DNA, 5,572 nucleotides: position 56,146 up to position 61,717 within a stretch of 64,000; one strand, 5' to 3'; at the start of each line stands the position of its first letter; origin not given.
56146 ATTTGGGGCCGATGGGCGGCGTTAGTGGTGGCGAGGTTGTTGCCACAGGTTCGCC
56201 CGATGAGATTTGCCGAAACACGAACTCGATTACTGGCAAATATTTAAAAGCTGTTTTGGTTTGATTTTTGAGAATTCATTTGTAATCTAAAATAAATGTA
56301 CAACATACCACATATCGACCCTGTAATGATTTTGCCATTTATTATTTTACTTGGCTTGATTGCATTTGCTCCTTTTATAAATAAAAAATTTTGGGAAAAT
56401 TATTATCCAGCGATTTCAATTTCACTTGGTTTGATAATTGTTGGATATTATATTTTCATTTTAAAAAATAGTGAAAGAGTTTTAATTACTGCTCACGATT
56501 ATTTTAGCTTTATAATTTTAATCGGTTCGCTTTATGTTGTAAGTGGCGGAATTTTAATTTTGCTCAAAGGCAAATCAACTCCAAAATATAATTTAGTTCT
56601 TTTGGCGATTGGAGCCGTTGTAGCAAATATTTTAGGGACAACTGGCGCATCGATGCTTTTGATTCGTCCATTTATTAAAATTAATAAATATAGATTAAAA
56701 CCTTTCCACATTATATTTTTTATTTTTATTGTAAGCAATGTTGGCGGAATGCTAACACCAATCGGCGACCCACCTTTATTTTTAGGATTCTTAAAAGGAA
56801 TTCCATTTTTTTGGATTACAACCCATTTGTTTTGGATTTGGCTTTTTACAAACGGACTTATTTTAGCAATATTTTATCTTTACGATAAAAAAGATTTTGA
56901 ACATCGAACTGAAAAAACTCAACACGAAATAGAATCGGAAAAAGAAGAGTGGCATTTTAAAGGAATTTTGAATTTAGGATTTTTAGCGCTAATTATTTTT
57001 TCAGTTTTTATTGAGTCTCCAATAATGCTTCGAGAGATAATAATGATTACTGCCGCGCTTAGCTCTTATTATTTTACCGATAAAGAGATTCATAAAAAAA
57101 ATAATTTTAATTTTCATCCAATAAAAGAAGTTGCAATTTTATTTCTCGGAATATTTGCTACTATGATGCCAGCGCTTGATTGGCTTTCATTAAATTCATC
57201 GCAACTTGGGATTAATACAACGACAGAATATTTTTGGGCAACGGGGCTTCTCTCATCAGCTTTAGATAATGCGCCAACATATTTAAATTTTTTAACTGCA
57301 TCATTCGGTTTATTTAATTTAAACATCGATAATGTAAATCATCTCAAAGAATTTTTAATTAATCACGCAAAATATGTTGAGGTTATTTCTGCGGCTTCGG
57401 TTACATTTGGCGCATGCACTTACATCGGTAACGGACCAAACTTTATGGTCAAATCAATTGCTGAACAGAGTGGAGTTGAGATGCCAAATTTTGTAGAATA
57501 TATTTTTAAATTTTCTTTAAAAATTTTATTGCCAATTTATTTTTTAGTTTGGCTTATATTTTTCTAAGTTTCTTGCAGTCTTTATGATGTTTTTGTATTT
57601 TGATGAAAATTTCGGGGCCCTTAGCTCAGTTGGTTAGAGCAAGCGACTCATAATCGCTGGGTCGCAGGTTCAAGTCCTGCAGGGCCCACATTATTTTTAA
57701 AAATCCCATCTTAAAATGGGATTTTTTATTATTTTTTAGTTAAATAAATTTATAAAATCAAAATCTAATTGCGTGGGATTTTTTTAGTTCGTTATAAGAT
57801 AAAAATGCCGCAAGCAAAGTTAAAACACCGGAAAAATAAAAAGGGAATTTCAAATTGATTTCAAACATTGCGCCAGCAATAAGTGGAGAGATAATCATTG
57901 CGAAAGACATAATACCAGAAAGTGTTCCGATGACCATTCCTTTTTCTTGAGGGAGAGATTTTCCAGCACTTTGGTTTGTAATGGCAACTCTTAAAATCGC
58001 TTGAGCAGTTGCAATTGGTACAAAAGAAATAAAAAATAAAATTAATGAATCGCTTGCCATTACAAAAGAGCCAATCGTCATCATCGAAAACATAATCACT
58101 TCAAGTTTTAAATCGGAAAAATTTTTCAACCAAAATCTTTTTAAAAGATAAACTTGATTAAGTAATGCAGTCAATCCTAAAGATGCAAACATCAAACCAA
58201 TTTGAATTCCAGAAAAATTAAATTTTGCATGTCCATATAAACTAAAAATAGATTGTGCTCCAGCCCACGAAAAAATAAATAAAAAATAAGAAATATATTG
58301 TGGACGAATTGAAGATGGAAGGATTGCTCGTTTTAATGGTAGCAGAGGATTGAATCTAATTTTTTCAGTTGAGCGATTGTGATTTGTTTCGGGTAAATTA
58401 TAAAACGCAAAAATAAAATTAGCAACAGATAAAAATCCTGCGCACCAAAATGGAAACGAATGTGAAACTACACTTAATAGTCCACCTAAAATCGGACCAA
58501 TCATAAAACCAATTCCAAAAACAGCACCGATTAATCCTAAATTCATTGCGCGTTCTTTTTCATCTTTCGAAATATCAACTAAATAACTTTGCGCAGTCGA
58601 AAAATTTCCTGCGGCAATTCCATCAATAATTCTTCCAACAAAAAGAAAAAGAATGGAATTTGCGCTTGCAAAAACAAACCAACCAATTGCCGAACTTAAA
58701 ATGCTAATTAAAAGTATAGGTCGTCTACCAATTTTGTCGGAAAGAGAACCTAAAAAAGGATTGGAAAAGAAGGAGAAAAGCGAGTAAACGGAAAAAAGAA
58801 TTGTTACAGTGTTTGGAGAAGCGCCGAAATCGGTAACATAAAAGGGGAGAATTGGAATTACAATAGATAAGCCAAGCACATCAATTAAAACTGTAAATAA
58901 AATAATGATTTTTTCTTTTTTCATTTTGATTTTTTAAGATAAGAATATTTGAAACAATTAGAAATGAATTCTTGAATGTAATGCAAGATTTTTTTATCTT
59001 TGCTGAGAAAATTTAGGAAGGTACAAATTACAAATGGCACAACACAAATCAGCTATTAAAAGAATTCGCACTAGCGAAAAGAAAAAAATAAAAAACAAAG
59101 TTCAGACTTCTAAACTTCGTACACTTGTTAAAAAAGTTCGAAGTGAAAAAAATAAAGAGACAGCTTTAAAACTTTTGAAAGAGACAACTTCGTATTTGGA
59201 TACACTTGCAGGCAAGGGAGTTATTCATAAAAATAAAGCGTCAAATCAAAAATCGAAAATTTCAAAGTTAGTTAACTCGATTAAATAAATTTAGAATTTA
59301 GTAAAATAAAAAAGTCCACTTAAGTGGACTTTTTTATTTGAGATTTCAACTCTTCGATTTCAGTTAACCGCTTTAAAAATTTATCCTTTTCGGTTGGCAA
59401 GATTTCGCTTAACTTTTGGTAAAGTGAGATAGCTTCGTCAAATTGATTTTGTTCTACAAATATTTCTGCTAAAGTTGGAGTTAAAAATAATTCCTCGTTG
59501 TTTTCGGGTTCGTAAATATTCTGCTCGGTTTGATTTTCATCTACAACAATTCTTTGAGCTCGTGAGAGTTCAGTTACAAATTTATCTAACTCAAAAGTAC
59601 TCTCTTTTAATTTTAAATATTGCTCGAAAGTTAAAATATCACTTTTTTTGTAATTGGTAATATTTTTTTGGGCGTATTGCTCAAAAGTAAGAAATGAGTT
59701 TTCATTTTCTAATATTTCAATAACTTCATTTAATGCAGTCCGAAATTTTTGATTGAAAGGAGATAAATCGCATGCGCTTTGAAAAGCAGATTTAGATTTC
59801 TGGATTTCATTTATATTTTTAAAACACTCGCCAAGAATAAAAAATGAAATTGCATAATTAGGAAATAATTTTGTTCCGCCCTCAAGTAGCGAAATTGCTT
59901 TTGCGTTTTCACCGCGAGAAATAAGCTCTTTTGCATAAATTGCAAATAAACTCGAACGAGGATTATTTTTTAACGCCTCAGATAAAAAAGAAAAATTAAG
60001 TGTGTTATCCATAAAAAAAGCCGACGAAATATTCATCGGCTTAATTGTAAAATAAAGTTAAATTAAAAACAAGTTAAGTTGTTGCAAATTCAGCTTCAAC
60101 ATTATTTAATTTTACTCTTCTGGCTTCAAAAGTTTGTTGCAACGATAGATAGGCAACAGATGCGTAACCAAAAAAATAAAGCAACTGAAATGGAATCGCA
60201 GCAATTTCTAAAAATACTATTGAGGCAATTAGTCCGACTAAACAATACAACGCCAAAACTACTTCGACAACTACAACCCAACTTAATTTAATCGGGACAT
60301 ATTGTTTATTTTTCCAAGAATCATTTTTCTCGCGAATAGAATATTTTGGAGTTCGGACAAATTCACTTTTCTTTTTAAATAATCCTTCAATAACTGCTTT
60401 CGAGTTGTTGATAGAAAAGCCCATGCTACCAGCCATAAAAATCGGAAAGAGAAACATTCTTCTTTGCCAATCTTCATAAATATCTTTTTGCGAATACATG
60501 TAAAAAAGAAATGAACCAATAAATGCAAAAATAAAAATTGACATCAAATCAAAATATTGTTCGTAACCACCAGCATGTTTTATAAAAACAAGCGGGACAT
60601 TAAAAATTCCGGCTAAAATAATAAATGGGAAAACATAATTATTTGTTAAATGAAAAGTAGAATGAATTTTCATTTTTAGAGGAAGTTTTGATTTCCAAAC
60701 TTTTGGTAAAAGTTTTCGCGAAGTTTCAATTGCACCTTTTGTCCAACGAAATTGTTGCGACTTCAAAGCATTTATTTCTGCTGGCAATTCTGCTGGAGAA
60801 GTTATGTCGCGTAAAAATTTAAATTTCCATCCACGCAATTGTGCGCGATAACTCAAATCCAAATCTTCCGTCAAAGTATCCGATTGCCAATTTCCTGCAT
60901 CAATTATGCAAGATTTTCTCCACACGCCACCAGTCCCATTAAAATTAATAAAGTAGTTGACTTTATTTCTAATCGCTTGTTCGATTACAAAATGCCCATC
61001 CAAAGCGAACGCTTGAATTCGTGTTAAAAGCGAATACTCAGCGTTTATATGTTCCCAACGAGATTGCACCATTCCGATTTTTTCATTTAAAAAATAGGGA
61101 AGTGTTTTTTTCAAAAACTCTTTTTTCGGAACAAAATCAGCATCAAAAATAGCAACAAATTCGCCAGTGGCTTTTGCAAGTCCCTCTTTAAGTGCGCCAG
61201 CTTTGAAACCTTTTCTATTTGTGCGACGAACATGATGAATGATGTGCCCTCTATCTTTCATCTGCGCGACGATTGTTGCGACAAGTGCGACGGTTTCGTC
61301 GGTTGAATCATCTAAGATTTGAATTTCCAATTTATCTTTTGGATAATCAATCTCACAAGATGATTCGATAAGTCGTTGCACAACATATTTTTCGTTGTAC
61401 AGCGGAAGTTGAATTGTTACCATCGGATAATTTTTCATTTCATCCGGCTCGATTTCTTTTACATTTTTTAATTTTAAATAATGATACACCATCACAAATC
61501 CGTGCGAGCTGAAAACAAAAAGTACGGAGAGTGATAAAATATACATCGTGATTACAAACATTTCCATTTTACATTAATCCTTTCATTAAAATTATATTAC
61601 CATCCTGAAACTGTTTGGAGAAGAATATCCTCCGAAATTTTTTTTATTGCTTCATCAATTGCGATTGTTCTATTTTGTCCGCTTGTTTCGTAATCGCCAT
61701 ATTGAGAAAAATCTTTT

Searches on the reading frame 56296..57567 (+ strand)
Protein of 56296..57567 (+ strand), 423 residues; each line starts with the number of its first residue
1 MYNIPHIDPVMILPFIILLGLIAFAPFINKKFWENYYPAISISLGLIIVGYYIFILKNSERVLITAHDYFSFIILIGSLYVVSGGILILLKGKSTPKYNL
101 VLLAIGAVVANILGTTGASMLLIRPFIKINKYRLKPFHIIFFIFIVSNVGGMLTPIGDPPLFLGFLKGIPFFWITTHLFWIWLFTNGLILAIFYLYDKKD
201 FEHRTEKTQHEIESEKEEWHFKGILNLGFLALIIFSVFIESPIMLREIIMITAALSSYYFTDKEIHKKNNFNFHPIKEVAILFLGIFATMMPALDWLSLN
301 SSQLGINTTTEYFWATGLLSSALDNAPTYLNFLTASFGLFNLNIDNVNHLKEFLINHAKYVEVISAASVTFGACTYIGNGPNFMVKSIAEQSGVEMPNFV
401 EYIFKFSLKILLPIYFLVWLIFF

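Call 64: search_protein_families(library=pfam, proteins=[window:56296-57567:+], max_evalue=0.00001)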
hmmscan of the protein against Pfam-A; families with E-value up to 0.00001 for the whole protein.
window:56296-57567:+ (423 aa): 2 families
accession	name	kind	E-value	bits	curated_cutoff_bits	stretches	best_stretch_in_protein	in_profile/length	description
PF16980.11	CitMHS_2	-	1.3e-135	452.9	25.7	1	10-423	7-448/448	Putative citrate transport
PF03600.22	CitMHS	-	5.4e-12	45.9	31.9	1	92-338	72-316/336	Citrate transporter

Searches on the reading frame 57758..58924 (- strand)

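Call 64: search_protein_families(library=pfam, proteins=[window:57758-58924:-], max_evalue=0.00001)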
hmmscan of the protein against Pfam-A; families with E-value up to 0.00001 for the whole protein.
window:57758-58924:- (388 aa): 3 families
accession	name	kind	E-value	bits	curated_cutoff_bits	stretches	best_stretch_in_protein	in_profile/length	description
PF07690.21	MFS_1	-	6.4e-49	167.2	33.4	2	9-255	2-253/347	Major Facilitator Superfamily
PF00083.30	Sugar_tr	-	2.9e-12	46.6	22.3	1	39-180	47-194/452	Sugar (and other) transporter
PF01306.25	LacY_symp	-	1.8e-07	30.8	24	1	19-182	23-193/413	LacY proton/sugar symporter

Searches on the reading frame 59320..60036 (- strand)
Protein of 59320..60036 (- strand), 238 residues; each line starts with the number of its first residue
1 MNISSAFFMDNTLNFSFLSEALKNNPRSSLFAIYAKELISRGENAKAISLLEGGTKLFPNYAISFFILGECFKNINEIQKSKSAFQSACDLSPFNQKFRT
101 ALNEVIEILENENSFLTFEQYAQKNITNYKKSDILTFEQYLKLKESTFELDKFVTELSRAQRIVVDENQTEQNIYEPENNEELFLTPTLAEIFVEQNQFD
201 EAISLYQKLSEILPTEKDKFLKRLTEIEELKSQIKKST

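Call 67: search_protein_families(library=pfam, proteins=[window:59320-60036:-], max_evalue=0.000001)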
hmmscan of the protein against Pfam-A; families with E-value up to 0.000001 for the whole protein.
window:59320-60036:- (238 aa): 2 families
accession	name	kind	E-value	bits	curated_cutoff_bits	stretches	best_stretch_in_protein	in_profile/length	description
PF07719.23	TPR_2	-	2.2e-07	30.9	27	0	189-215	7-33/34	Tetratricopeptide repeat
PF13428.12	TPR_14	-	7.3e-07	29.7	23.5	0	32-64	5-37/44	Tetratricopeptide repeat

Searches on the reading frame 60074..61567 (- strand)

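Call 67: search_protein_families(library=pfam, proteins=[window:60074-61567:-], max_evalue=0.000001)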
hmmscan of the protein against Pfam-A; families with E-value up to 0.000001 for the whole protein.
window:60074-61567:- (497 aa): 4 families
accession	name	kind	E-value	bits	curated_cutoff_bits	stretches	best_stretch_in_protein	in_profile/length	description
PF13641.12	Glyco_tranf_2_3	-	3.6e-25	89.8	27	1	50-278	3-230/230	Glycosyltransferase like family 2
PF00535.33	Glycos_transf_2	-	3.6e-21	76.2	23.3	1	54-196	4-142/168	Glycosyl transferase family 2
PF13632.12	Glyco_trans_2_3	-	5e-13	49.7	27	1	138-316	2-189/198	Glycosyl transferase family group 2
PF13506.12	Glyco_transf_21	-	5e-08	33.1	21.7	1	122-277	18-174/174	Glycosyl transferase family 21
